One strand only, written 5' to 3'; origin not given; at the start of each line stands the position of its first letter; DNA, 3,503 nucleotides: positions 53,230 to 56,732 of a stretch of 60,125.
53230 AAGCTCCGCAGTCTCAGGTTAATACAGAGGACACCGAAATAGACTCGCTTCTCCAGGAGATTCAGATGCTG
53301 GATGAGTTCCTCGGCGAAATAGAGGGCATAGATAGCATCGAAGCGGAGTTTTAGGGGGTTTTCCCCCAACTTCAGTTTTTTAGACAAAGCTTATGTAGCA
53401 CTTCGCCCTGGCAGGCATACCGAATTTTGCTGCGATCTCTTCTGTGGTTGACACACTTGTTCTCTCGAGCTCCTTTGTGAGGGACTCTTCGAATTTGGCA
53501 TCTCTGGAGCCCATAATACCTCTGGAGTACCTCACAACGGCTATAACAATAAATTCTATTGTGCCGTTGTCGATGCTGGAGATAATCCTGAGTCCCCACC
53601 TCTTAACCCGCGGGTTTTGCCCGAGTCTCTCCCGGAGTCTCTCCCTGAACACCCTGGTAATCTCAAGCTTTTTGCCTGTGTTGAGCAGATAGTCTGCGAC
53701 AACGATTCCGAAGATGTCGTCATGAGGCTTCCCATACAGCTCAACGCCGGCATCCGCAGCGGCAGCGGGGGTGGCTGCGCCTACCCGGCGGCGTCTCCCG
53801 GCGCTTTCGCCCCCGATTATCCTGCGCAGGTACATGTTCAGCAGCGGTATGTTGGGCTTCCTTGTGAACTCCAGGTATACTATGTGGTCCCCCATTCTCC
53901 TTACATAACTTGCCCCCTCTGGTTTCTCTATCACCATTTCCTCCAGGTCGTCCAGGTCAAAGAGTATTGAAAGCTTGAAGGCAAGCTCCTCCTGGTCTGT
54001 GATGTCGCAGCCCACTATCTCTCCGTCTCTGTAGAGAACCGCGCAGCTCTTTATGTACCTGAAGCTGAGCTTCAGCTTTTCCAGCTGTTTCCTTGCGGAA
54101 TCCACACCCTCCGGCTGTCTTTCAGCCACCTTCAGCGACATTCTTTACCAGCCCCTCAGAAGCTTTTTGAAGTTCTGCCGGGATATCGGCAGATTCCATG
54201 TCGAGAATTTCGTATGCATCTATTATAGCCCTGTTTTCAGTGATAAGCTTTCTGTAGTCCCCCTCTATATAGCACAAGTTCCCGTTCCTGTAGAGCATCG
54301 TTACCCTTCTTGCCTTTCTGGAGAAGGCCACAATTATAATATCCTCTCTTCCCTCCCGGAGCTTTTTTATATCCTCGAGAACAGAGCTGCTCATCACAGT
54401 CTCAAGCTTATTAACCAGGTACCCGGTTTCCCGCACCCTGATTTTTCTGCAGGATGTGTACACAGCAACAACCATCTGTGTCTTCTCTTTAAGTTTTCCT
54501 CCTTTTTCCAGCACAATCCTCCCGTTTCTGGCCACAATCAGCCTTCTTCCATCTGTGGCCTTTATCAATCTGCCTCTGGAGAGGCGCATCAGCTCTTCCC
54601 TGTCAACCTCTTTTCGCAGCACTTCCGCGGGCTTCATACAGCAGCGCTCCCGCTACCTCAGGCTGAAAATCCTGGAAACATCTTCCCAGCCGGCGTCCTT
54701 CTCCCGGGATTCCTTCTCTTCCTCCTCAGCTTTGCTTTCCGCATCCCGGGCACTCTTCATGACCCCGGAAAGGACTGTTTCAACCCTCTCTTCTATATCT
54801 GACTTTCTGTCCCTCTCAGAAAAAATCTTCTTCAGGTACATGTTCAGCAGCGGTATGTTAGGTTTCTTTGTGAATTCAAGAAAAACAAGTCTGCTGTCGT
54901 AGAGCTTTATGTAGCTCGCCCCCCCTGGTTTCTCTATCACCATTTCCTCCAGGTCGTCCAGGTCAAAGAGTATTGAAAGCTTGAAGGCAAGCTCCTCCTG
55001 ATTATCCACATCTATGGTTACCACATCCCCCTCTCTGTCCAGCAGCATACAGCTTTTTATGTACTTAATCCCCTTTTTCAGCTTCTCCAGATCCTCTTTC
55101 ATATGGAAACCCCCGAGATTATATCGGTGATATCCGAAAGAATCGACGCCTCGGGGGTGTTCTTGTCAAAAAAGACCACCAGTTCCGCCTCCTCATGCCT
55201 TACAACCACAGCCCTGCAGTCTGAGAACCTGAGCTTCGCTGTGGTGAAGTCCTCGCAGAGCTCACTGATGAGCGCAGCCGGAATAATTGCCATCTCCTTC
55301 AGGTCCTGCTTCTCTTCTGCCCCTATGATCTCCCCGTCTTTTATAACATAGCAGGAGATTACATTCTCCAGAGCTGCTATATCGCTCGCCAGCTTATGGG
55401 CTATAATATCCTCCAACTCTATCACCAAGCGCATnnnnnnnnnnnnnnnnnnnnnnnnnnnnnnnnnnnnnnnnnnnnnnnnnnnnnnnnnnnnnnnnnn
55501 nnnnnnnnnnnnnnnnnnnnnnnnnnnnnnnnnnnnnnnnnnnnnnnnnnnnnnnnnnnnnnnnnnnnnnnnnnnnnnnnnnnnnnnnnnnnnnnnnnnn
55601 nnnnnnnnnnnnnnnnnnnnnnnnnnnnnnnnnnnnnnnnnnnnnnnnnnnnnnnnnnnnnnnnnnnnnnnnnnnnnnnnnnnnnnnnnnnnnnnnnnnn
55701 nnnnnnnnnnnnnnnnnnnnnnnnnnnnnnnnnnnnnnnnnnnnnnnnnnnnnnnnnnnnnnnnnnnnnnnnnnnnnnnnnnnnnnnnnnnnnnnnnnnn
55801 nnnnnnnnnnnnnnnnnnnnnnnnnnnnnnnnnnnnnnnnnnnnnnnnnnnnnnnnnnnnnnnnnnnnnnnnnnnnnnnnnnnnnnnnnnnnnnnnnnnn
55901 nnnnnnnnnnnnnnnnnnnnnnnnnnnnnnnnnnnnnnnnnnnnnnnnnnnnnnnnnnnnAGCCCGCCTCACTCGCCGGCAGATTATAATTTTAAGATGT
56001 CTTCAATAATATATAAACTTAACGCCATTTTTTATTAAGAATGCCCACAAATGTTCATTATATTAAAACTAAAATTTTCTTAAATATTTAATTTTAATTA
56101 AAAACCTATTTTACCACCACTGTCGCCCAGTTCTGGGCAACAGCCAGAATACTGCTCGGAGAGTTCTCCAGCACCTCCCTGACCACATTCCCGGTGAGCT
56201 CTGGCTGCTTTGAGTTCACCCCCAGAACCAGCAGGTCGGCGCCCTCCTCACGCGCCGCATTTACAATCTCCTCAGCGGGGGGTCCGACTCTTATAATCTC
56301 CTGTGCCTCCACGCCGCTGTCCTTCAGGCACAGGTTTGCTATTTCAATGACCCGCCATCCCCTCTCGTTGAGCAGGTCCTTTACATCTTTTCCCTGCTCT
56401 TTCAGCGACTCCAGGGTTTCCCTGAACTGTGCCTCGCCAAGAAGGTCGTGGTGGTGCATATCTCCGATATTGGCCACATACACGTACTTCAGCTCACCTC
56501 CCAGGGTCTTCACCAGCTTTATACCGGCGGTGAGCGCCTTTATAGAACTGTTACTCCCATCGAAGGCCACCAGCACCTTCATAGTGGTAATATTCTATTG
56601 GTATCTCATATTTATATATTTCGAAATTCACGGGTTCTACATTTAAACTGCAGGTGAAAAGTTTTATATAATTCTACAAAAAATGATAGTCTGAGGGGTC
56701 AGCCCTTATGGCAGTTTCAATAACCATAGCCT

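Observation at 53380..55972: Duplicated PATAN-like / Roadblock-like five-gene operon with no GTPase partner: candidate undescribed polarity or NTPase-regulatory module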

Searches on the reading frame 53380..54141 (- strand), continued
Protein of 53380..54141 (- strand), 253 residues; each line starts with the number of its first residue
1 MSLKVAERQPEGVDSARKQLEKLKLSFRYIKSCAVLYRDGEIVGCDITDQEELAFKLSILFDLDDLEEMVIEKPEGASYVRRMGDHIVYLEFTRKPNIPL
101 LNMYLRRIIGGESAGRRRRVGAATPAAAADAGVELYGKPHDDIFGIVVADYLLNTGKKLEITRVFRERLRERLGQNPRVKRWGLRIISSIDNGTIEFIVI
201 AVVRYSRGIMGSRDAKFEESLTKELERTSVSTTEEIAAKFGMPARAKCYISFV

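Call 88: find_encoding_contigs(protein=P0040, flank=10000, max_places=2)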
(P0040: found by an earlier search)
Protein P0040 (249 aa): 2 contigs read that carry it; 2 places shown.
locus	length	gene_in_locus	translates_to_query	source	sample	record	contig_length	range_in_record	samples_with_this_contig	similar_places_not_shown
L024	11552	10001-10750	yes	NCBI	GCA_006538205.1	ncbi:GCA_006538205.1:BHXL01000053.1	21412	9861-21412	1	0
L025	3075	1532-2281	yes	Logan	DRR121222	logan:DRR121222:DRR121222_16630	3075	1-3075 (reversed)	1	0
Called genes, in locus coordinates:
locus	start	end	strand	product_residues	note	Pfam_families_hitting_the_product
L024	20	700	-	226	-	PF13840:ACT_7 (weak)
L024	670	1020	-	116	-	-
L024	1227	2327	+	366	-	PF00988:CPSase_sm_chain, PF00117:GATase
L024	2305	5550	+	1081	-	PF25596:CPSase_L_D1, PF02786:CPSase_L_D2, PF02787:CPSase_L_D3, PF25596:CPSase_L_D1, PF02222:ATP-grasp, PF02786:CPSase_L_D2, PF07478:Dala_Dala_lig_C, PF02142:MGS, +7 more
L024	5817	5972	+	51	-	PF14239:RRXRR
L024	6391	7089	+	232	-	PF01259:SAICAR_synt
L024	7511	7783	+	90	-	-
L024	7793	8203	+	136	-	-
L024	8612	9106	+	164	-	PF00582:Usp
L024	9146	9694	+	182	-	-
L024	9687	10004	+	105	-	-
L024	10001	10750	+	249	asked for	-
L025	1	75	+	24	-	?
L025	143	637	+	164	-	PF00582:Usp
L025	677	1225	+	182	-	-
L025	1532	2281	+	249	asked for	-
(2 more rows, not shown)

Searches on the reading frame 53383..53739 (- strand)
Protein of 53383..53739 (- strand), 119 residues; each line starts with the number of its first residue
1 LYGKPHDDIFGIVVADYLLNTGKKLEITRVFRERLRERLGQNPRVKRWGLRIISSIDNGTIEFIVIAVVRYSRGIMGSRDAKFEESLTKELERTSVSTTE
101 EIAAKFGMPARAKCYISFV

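Call 92: search_solved_structures(query=A6, max_evalue=10, show_alignments=3)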
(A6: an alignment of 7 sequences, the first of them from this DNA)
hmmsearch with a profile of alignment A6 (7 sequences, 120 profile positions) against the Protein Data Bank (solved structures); distinct sequences matched with E-value up to 10: 3.
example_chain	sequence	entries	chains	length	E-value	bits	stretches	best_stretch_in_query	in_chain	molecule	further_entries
4oog_C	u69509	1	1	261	1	12.7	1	54-103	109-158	Ribonuclease 3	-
5t16_A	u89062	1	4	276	1.2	12.5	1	54-104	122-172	Ribonuclease 3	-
5cwd_A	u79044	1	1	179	7.5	9.9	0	85-109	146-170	Designed helical repeat protein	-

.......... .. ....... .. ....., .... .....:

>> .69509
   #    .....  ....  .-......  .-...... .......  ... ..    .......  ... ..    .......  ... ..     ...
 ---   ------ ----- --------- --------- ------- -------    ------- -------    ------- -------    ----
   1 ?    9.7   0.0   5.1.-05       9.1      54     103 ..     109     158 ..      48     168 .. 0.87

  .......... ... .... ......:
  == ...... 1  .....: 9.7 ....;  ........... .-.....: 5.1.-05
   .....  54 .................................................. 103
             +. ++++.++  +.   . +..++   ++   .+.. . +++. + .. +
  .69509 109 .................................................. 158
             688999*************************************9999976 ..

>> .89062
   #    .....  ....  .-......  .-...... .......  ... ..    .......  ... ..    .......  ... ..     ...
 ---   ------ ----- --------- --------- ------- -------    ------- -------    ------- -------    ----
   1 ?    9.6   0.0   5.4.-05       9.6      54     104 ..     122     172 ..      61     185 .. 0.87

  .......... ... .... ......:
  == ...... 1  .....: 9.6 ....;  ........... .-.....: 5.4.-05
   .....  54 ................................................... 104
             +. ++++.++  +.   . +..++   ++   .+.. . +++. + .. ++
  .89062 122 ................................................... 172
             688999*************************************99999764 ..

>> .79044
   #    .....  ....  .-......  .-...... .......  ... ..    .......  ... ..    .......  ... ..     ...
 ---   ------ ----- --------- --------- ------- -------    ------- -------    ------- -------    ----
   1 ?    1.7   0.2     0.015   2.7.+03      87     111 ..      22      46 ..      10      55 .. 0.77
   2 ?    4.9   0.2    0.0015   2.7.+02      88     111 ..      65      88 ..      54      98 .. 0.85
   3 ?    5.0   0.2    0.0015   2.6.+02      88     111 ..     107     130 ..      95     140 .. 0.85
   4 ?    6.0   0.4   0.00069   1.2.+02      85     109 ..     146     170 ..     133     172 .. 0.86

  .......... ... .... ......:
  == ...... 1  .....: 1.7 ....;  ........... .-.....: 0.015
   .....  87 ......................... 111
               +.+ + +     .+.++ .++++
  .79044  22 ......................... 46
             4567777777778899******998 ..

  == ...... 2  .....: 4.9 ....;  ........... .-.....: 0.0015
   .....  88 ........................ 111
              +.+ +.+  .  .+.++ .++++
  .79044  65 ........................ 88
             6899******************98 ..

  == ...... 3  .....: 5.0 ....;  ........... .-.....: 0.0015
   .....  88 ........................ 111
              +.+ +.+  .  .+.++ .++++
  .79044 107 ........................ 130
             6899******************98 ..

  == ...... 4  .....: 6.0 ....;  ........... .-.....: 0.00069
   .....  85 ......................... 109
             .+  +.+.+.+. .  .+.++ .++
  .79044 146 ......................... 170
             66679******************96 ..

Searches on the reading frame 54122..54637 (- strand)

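Call 3: search_protein_families(library=pfam, proteins=[window:54122-54637:-], max_evalue=10)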
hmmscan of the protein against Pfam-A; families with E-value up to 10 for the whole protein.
window:54122-54637:- (171 aa): 1 family
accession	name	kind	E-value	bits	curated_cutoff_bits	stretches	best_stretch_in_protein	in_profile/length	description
PF11152.14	CCB2_CCB4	-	0.092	12.5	26.3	1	13-105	78-164/195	Cofactor assembly of complex C subunit B, CCB2/CCB4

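Call 4: search_protein_families(library=ncbifam, proteins=[window:54122-54637:-], max_evalue=10)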
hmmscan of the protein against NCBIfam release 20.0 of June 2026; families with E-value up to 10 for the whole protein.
window:54122-54637:- (171 aa): 0 families

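Call 29: search_protein_families(library=pfam, proteins=[window:54122-54637:-], max_evalue=0.5)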
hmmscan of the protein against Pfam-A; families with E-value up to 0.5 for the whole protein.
window:54122-54637:- (171 aa): 1 family
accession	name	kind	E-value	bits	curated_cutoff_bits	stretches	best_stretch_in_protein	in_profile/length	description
PF11152.14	CCB2_CCB4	-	0.092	12.5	26.3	1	13-105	78-164/195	Cofactor assembly of complex C subunit B, CCB2/CCB4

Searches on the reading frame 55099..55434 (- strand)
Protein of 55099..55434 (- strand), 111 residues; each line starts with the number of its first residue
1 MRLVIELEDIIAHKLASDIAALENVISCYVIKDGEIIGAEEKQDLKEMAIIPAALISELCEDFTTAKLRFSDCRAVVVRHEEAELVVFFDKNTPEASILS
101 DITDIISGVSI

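Call 3: search_protein_families(library=pfam, proteins=[window:55099-55434:-], max_evalue=10)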
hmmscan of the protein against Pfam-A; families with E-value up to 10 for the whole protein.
window:55099-55434:- (111 aa): 2 families
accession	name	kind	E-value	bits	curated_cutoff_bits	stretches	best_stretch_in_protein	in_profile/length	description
PF05989.17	Chordopox_A35R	-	0.048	14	27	1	13-99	45-127/174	Chordopoxvirus A35R protein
PF06794.17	UPF0270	-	0.093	13.3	25.6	1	20-43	11-34/69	Uncharacterised protein family (UPF0270)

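Call 4: search_protein_families(library=ncbifam, proteins=[window:55099-55434:-], max_evalue=10)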
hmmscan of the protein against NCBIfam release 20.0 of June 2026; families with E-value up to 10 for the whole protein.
window:55099-55434:- (111 aa): 1 family
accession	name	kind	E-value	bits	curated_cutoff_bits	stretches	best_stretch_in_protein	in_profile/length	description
NF010069.0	PRK13549.1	equivalog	0.008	14.7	699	1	11-79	199-261/513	xylose ABC transporter ATP-binding protein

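Call 21: find_homologous_proteins(query=window:55099-55434:-)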
Query window:55099-55434:- (111 aa): 7 proteins with E <= 0.001 among 15 candidates.
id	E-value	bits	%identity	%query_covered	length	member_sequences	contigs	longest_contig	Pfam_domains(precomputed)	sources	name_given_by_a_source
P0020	2.0e-59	216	99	97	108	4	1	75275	-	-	-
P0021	1.5e-53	197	89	96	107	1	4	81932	-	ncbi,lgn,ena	-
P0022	6.4e-53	195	90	95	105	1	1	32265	-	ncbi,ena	-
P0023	1.8e-51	190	88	95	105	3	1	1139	-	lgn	-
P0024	3.1e-49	183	84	95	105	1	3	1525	-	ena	-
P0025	5.2e-46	173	76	96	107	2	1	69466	-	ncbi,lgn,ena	-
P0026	4.4e-41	157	67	96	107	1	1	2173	-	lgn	-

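Call 24: search_solved_structures(query=A2, max_evalue=10, show_alignments=2)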
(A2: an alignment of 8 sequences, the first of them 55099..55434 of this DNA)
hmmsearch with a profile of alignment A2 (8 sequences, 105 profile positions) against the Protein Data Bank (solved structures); distinct sequences matched with E-value up to 10: 3.
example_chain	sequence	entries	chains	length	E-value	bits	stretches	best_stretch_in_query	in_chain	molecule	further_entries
2bc1_A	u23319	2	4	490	0.21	15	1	27-91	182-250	NADH Oxidase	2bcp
2bc0_A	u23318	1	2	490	0.27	14.6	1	27-91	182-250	NADH Oxidase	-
2nx8_A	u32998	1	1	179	0.27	14.6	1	19-50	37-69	TRNA-specific adenosine deaminase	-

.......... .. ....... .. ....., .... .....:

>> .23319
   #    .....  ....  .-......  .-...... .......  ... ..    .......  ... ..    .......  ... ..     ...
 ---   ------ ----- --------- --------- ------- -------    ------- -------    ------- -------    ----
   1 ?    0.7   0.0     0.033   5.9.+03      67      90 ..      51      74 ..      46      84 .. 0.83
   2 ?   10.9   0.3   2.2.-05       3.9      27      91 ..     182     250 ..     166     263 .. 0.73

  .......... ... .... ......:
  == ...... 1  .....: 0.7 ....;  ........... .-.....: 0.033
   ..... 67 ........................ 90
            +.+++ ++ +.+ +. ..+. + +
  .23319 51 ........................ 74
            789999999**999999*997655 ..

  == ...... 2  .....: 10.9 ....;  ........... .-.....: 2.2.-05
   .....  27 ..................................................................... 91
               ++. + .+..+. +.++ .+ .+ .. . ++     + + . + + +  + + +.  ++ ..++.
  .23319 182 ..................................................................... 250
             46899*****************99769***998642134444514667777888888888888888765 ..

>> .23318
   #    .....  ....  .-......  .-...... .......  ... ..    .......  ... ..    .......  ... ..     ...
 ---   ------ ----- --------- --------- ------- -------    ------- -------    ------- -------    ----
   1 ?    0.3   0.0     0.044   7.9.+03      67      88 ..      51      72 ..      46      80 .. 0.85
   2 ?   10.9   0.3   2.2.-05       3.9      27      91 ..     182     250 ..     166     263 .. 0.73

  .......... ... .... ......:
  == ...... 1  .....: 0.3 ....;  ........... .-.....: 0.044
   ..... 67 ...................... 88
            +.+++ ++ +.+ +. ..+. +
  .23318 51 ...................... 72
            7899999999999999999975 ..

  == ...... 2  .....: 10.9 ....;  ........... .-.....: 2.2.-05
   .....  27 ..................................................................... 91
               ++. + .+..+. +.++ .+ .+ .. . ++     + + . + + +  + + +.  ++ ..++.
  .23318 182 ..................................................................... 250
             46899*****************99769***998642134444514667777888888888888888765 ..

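Call 61: find_related_loci(query=A2, collection=metagenome_contigs, flank=10000)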
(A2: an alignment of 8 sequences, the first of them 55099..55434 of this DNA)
Query A2 (111 aa) in metagenome_contigs; peptide patterns used: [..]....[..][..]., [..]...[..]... (x = any residue, [..] = any of these).
315 stretches matched a pattern; 1 encode a relative of the query (tblastn E <= 1e-3); 1 distinct loci.
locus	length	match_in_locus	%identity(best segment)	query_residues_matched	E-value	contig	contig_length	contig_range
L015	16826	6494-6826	100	1-111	2e-70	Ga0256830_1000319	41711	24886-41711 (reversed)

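Call 66: search_protein_families(library=pfam, alignment_id=A2, max_evalue=10)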
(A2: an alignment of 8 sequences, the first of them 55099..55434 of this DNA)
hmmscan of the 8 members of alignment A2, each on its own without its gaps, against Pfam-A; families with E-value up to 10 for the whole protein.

A. member 1, window:55099-55434:- (111 aa): 2 families
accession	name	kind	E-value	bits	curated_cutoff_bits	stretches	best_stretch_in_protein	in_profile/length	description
PF05989.17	Chordopox_A35R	-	0.048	14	27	1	13-99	45-127/174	Chordopoxvirus A35R protein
PF06794.17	UPF0270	-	0.093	13.3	25.6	1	20-43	11-34/69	Uncharacterised protein family (UPF0270)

B. families by the number of members that match (of 8 scanned): 2 families
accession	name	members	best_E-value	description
PF05989.17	Chordopox_A35R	5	0.03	Chordopoxvirus A35R protein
PF06794.17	UPF0270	1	0.093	Uncharacterised protein family (UPF0270)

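Call 101: search_solved_structures(query=A7, max_evalue=10)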
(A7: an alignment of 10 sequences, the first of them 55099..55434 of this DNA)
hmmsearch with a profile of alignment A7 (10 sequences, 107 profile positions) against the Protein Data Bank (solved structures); distinct sequences matched with E-value up to 10: 2.
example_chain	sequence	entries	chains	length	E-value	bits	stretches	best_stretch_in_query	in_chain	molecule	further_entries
7p83_A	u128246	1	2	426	0.059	16.8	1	4-26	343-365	S-adenosylmethionine synthase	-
7p82_A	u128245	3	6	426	0.088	16.2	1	4-26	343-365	S-adenosylmethionine synthase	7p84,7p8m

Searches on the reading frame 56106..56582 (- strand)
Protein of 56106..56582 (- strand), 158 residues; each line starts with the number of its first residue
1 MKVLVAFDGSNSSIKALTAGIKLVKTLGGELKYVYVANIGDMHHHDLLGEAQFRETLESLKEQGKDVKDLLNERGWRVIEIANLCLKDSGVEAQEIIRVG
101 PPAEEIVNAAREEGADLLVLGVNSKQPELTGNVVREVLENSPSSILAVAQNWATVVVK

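Call 80: search_protein_families(library=pfam, proteins=[window:56106-56582:-], max_evalue=0.01)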
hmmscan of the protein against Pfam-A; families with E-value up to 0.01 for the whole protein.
window:56106-56582:- (158 aa): 1 family
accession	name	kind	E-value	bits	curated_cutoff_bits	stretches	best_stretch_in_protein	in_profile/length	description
PF00582.32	Usp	-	1.3e-18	68.3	24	1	2-148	4-140/141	Universal stress protein family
